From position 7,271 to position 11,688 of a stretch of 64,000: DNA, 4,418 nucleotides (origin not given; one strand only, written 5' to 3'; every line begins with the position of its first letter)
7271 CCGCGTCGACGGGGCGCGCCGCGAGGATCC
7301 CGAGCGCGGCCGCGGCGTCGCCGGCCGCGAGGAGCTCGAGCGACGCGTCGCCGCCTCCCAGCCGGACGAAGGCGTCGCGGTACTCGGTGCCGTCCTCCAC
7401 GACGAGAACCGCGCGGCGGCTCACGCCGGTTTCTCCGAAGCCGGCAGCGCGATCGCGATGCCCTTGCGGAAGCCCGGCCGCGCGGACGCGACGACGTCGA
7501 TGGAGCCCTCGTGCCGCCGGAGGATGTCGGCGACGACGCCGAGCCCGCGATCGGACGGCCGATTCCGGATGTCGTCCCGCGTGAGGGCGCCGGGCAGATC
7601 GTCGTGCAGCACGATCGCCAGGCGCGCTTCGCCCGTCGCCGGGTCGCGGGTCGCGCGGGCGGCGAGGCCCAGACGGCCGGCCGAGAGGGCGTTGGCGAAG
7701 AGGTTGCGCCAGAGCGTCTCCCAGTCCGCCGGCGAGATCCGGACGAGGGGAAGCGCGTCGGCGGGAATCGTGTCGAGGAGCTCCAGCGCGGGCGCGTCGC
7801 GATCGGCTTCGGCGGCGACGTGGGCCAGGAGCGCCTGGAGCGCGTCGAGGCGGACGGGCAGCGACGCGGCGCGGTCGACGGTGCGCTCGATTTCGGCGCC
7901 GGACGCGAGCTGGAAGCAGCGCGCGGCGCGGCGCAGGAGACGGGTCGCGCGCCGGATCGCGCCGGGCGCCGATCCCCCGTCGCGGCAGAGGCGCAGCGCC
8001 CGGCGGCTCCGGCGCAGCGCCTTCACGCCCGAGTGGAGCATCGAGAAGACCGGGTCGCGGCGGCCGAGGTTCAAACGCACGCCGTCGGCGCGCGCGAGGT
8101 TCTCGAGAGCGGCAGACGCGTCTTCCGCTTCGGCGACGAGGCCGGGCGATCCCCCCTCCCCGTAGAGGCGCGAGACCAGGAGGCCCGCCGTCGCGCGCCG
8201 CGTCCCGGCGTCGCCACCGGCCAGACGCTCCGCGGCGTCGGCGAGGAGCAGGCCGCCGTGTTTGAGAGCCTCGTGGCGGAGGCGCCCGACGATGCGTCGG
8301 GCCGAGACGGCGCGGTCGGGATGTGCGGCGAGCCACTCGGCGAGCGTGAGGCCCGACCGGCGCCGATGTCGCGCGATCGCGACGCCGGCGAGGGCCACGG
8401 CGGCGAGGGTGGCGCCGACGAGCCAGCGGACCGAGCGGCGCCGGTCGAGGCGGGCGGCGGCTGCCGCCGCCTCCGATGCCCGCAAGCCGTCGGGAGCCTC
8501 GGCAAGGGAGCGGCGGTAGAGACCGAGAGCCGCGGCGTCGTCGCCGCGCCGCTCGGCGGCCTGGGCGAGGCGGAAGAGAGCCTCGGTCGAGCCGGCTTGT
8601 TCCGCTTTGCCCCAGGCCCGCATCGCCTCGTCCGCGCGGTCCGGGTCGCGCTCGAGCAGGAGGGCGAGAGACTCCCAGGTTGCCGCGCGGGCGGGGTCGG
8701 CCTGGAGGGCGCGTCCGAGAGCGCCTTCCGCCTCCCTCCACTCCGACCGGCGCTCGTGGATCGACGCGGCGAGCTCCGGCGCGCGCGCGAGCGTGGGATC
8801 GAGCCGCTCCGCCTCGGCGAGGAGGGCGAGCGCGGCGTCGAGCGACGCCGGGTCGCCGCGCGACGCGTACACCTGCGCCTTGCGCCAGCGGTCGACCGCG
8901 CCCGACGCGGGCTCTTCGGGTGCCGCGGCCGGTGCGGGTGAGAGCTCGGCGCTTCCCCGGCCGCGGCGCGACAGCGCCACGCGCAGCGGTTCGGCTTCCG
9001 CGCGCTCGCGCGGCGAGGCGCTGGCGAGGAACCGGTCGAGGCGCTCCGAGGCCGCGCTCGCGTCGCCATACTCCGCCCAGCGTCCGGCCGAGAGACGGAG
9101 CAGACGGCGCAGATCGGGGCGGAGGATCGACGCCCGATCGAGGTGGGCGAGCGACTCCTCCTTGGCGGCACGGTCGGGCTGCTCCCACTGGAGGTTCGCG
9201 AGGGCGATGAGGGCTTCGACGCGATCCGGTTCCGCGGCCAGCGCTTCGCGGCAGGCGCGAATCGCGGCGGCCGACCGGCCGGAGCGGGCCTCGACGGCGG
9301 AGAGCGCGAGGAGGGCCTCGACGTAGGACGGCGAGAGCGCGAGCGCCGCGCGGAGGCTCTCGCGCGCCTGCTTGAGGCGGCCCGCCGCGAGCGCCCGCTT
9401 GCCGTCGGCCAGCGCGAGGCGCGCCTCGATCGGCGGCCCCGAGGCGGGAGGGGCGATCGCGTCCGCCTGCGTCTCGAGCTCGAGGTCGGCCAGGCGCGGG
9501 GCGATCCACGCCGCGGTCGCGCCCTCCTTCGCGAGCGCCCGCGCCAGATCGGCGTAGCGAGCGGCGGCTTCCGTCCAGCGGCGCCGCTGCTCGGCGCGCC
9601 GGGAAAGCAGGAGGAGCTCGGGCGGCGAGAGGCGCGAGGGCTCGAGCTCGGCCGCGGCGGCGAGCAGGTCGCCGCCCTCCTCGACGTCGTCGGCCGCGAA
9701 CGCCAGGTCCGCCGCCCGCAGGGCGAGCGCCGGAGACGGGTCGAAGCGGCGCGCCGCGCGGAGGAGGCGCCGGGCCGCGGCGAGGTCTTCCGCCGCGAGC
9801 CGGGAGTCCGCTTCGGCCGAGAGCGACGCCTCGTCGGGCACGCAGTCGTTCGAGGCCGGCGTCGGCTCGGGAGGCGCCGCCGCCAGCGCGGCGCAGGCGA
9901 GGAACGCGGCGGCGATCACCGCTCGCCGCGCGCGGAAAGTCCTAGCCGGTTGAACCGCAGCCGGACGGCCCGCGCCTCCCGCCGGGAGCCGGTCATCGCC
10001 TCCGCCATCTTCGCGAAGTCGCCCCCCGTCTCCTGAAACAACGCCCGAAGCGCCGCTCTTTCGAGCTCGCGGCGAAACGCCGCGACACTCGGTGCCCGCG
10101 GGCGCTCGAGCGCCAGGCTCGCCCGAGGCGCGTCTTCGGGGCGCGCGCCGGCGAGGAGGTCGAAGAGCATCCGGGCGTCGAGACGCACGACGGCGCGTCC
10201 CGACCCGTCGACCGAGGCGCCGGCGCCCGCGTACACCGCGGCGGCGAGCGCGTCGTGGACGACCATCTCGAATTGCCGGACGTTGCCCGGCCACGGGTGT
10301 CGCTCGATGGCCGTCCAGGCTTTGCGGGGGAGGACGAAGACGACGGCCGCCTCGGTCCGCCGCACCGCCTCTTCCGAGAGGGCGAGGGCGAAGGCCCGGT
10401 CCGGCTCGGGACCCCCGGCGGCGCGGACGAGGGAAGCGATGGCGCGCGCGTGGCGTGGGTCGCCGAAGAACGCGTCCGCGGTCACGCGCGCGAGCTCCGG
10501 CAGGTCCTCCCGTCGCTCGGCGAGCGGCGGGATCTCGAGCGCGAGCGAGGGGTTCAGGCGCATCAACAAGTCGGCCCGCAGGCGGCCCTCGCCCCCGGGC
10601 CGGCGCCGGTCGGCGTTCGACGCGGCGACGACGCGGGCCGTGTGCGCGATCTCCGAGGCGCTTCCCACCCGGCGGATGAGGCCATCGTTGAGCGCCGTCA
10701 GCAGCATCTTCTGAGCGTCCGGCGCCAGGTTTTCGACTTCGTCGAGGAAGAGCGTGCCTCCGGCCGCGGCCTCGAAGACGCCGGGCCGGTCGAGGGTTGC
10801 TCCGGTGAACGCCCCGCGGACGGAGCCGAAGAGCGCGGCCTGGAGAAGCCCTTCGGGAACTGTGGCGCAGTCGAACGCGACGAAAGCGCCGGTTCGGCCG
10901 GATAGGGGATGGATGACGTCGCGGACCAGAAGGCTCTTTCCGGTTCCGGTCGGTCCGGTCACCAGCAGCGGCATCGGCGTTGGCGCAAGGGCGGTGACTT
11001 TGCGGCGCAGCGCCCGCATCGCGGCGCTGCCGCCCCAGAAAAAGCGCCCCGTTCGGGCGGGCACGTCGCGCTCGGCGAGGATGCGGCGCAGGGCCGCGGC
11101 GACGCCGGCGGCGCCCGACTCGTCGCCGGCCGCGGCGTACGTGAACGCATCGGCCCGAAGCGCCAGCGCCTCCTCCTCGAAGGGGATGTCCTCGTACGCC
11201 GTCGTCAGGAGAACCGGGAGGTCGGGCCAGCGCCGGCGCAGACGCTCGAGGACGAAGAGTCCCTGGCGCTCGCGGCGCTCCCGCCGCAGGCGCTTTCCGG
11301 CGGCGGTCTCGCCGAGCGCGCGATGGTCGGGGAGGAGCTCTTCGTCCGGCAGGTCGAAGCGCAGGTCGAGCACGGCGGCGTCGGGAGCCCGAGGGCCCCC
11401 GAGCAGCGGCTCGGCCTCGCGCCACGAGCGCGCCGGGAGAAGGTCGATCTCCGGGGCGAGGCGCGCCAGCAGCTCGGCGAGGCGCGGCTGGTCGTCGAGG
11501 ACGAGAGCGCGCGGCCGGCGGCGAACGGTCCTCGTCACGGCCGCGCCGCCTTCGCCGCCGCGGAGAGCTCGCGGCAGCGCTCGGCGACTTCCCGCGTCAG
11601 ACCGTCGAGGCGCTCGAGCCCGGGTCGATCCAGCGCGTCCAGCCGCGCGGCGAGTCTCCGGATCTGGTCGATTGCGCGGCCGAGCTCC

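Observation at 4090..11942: Five signalling genes joined by four consecutive GTGA overlaps: possible split His-Asp-His-Asp relay ending in a sigma-54 activator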

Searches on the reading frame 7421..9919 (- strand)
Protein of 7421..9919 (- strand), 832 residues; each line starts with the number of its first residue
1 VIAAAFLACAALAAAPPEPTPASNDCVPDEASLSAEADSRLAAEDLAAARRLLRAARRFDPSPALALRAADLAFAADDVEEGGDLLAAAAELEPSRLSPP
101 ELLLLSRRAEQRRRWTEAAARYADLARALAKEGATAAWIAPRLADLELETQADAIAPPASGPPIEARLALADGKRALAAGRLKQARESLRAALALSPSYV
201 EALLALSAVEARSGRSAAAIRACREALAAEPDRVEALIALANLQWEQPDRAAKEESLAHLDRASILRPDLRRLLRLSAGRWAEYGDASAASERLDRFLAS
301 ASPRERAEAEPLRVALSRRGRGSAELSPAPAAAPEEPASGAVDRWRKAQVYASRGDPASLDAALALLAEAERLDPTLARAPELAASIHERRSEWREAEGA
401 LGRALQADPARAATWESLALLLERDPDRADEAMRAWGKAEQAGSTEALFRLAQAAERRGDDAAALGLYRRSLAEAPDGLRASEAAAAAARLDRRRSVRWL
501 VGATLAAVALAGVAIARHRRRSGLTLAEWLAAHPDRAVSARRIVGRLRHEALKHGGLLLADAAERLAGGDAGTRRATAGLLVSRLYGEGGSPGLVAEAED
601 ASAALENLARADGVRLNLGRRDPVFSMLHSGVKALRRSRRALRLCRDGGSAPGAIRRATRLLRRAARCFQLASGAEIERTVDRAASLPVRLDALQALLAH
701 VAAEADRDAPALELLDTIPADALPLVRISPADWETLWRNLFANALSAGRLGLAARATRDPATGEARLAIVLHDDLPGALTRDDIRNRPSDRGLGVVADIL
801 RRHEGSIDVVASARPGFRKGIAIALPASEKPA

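Call 4: search_protein_families(library=pfam, proteins=[window:7421-9919:-], max_evalue=0.1)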
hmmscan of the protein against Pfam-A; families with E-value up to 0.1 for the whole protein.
window:7421-9919:- (832 aa): 12 families
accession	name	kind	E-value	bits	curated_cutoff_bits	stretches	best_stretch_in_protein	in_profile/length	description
PF13414.12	TPR_11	-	5.1e-07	29.7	26.8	1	177-206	5-34/42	TPR repeat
PF07719.23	TPR_2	-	8e-06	26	27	1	446-477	2-33/34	Tetratricopeptide repeat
PF13432.12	TPR_16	-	8.6e-06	26.5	32.7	3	173-232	4-63/65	Tetratricopeptide repeat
PF13431.12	TPR_17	-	8.6e-05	23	24.4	0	190-220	3-33/34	Tetratricopeptide repeat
PF13428.12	TPR_14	-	0.00013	22.7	23.5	2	200-243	1-44/44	Tetratricopeptide repeat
PF00515.34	TPR_1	-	0.00014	21.9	27.8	0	446-477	2-33/34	Tetratricopeptide repeat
PF14559.12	TPR_19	-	0.0011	19.7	25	2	176-211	1-36/68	Tetratricopeptide repeat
PF23914.1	TPR_CcmH_CycH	-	0.0013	19.1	42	1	175-299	25-149/158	Cytochrome c-type biogenesis protein H TPR domain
PF13181.12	TPR_8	-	0.0028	18.2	25.7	0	180-198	15-33/34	Tetratricopeptide repeat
PF13176.12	TPR_7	-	0.014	15.9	27.9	1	447-477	1-31/36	Tetratricopeptide repeat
PF13174.12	TPR_6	-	0.02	16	26.3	1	446-477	1-32/33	Tetratricopeptide repeat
PF12895.13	ANAPC3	-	0.049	14.4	27.2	0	347-404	29-82/82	Anaphase-promoting complex, cyclosome, subunit 3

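Call 5: search_protein_families(library=ncbifam, proteins=[window:7421-9919:-], max_evalue=0.1)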
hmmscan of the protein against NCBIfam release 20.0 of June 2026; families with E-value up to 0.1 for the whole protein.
window:7421-9919:- (832 aa): 6 families
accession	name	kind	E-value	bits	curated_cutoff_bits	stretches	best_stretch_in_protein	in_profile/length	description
TIGR02917.1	PEP_TPR_lipo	equivalog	7.9e-09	34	312.2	1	343-500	399-556/899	XrtA/PEP-CTERM system TPR-repeat protein PrsT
NF040959.1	MamA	equivalog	1.2e-08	34.6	200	2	173-241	44-180/204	magnetosome protein MamA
NF008757.0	PRK11788.1-5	equivalog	1.3e-06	27.9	363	2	173-298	187-309/388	lipopolysaccharide assembly protein LapB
NF033762.1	social_mot_Tgl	equivalog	3e-06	26.8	225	1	177-294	77-193/252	social motility TPR repeat lipoprotein Tgl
NF033920.0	C39_PA2778_fam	equivalog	0.00065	19.2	150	1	171-252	160-242/255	PA2778 family cysteine peptidase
TIGR02521.1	type_IV_pilW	equivalog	0.00082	19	154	1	178-235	43-100/234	type IV pilus biogenesis/stability protein PilW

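Call 81: search_protein_families(library=padloc, proteins=[window:7421-9919:-], max_evalue=0.001)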
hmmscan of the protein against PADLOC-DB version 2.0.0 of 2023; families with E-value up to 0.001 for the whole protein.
window:7421-9919:- (832 aa): 0 families

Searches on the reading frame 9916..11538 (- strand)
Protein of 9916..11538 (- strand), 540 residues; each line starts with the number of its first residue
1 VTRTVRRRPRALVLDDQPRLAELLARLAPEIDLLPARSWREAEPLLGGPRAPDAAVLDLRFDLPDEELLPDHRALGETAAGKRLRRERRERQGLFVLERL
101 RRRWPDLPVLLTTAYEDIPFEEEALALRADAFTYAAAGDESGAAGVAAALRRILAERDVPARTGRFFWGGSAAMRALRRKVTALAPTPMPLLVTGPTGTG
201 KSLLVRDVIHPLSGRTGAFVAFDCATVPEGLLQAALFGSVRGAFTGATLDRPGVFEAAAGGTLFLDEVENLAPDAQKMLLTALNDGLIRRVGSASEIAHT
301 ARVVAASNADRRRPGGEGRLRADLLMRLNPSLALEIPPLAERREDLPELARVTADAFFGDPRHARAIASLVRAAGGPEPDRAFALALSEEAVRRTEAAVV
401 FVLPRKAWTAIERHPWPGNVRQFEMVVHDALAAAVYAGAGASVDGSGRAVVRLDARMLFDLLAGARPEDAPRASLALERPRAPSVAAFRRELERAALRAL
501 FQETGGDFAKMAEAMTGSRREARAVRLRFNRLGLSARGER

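Call 4: search_protein_families(library=pfam, proteins=[window:9916-11538:-], max_evalue=0.1)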
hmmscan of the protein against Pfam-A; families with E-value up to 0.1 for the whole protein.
window:9916-11538:- (540 aa): 15 families
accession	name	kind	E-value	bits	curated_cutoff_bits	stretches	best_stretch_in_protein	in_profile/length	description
PF00158.32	Sigma54_activat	-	1.3e-45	155.5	20.2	1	169-329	3-163/168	Sigma-54 interaction domain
PF14532.12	Sigma54_activ_2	-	1.9e-12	48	25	1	169-339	2-138/138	Sigma-54 interaction domain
PF07728.20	AAA_5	-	2.7e-10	40.8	22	1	190-322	1-133/139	AAA domain (dynein-related subfamily)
PF13191.12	AAA_16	-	8e-07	30.1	32.6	1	183-299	19-132/167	AAA ATPase domain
PF25601.1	AAA_lid_14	-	6.9e-06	26.2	27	1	404-433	30-59/87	AAA+ ATPase lid domain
PF07724.20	AAA_2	-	1.2e-05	25.8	27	1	191-291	6-107/166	AAA domain (Cdc48 subfamily)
PF01078.27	Mg_chelatase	-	1.4e-05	25.1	20.3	1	246-308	93-157/207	Magnesium chelatase, subunit ChlI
PF00004.35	AAA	-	3.3e-05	24.8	21.2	1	191-308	1-109/131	ATPase family associated with various cellular activities (AAA)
PF20030.5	bpMoxR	-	0.00051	19.6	27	1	191-309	34-146/205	MoxR domain in the MoxR-vWA-beta-propeller ternary systems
PF00072.30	Response_reg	-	0.0011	19.6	30.2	1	91-132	55-96/111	Response regulator receiver domain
PF13401.12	AAA_22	-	0.0014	19.4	27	1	190-232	7-51/130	AAA domain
PF13173.12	AAA_14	-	0.0029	18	27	1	190-295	4-98/129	AAA domain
PF12775.13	AAA_7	-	0.008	16.2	25.8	1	184-214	29-59/181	P-loop containing dynein motor region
PF00437.27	T2SSE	-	0.027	13.6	24.9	1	188-212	142-166/370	Type II/IV secretion system protein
PF13921.12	Myb_DNA-bind_6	-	0.034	14.8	22.9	1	493-532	5-43/60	Myb-like DNA-binding domain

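Call 5: search_protein_families(library=ncbifam, proteins=[window:9916-11538:-], max_evalue=0.1)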
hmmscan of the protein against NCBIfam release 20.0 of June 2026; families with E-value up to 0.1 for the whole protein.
window:9916-11538:- (540 aa): 37 families (the best 25 are shown)
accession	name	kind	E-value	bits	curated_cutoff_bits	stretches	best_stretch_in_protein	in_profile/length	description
NF038308.1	RNA_repair_RtcR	equivalog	8.2e-58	196.5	650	1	170-355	185-373/530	RNA repair transcriptional activator RtcR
NF003451.0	PRK05022.1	equivalog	3.8e-53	181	476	2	164-352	189-376/512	nitric oxide reductase transcriptional regulator NorR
TIGR01818.1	ntrC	equivalog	1.1e-52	179.5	558.6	2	91-351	55-319/463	nitrogen regulation protein NR(I)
TIGR01817.1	nifA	equivalog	3.8e-48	164.6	528.85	1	167-355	198-385/534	nif-specific transcriptional activator NifA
TIGR02974.1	phageshock_pspF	equivalog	1.1e-45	156.4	443.55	1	169-355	3-188/336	phage shock protein operon transcriptional activator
TIGR02915.1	PEP_resp_reg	equivalog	7.8e-44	150.2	502.6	2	167-360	141-333/445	PEP-CTERM-box response regulator transcription factor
NF041946.1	LuxO_transreg_Vib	equivalog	1.9e-43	149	800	1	92-351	54-318/463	quorum-sensing sigma-54 dependent transcriptional regulator LuxO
NF050807.1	TransRegFlbDCaul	equivalog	1.8e-42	145.8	750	1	172-355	125-307/454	sigma-54-dependent transcriptional regulator FlbD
NF041552.1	TF_PrdR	equivalog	3.5e-42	144.5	795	1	169-351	271-452/577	sigma-54 dependent transcriptional regulator PrdR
NF007689.0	PRK10365.1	equivalog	7.4e-42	143.6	760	1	90-355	61-328/441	sigma-54-dependent response regulator transcription factor ZraR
NF041906.1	V4R_TF_MobR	exception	2.4e-41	141.9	999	1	169-350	236-416/544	phenol degradation transcriptional regulator MobR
NF008176.1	PRK10923.1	equivalog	2.8e-41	141.6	620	1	92-352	61-324/469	nitrogen regulation protein NR(I)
NF008469.0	PRK11361.1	equivalog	5.7e-41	140.7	714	1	93-352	63-329/461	acetoacetate metabolism transcriptional regulator AtoC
NF011695.0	PRK15115.1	equivalog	1.4e-40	139.4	763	1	90-351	62-320/445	two-component system response regulator GlrR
TIGR02329.1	propionate_PrpR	equivalog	8.6e-40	136.8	499.2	1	167-429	214-445/526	propionate catabolism operon regulatory protein PrpR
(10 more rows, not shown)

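Call 81: search_protein_families(library=padloc, proteins=[window:9916-11538:-], max_evalue=0.001)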
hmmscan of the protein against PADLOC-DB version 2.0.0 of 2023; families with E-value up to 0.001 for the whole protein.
window:9916-11538:- (540 aa): 4 families
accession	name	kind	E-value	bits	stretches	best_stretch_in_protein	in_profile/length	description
PDLC01995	RtcR_PspF2--CARF_AAA_HTH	-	1.1e-56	190.9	1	170-353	172-354/481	-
PDLC01994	RtcR_PspF1--CARF_AAA_HTH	-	1.9e-44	150.5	1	170-519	163-458/468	-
PDLC01993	RtcR--CARF_AAA_HTH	-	2.2e-37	126.7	1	188-347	204-365/523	-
PDLC04140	mad8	-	1.5e-05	22.7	1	167-226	5-67/314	mads_8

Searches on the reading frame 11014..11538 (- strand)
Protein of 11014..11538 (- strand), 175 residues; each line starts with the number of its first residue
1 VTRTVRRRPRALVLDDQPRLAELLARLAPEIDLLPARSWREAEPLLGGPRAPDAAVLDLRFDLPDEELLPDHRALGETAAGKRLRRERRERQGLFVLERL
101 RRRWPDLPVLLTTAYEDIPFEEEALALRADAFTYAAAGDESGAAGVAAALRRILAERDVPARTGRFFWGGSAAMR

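Call 28: search_solved_structures(query=A3, max_evalue=1, show_alignments=2)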
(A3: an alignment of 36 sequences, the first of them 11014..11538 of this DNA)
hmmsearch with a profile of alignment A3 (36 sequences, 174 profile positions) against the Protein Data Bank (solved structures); distinct sequences matched with E-value up to 1: 32.
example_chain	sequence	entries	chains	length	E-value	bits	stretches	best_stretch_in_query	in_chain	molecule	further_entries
6ifh_A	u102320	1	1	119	2.2e-05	27.6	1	97-136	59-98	Sporulation initiation phosphotransferase F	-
5ep0_A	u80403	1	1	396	0.00058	23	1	95-139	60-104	Putative repressor protein luxO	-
2qr3_A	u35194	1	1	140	0.001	22.2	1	97-126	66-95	Two-component system response regulator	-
6swl_A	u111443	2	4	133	0.0021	21.1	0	97-132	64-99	Two-component response regulator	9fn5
1dc7_A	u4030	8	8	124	0.014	18.5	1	97-126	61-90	NITROGEN REGULATION PROTEIN | NITROGEN REGULATION PROTEIN NR(I) | NTRC RECEIVER DOMAIN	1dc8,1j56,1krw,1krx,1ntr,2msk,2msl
1pey_A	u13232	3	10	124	0.034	17.2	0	97-134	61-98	Sporulation initiation phosphotransferase F | SPORULATION RESPONSE REGULATORY PROTEIN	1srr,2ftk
4d6x_A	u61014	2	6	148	0.035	17.2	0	97-133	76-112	BACTERIAL REGULATORY, FIS FAMILY PROTEIN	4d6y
5lwk_A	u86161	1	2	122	0.046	16.8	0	94-132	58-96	Transcriptional regulatory protein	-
1f51_E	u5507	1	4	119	0.047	16.8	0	97-134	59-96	SPORULATION INITIATION PHOSPHOTRANSFERASE F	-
2jvi_A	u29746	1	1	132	0.056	16.5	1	97-138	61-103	Sporulation initiation phosphotransferase F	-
2jvj_A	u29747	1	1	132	0.057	16.5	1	97-134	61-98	Sporulation initiation phosphotransferase F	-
4e7o_A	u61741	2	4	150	0.06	16.4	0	97-163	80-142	Response regulator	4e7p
3q15_C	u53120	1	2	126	0.079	16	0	97-134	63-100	Sporulation initiation phosphotransferase F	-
3a0r_B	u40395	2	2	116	0.081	16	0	6-32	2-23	Response regulator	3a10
1fsp_A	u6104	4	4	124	0.088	15.9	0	97-134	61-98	STAGE 0 SPORULATION PROTEIN F | SPORULATION RESPONSE REGULATORY PROTEIN | Sporulation initiation phosphotransferase F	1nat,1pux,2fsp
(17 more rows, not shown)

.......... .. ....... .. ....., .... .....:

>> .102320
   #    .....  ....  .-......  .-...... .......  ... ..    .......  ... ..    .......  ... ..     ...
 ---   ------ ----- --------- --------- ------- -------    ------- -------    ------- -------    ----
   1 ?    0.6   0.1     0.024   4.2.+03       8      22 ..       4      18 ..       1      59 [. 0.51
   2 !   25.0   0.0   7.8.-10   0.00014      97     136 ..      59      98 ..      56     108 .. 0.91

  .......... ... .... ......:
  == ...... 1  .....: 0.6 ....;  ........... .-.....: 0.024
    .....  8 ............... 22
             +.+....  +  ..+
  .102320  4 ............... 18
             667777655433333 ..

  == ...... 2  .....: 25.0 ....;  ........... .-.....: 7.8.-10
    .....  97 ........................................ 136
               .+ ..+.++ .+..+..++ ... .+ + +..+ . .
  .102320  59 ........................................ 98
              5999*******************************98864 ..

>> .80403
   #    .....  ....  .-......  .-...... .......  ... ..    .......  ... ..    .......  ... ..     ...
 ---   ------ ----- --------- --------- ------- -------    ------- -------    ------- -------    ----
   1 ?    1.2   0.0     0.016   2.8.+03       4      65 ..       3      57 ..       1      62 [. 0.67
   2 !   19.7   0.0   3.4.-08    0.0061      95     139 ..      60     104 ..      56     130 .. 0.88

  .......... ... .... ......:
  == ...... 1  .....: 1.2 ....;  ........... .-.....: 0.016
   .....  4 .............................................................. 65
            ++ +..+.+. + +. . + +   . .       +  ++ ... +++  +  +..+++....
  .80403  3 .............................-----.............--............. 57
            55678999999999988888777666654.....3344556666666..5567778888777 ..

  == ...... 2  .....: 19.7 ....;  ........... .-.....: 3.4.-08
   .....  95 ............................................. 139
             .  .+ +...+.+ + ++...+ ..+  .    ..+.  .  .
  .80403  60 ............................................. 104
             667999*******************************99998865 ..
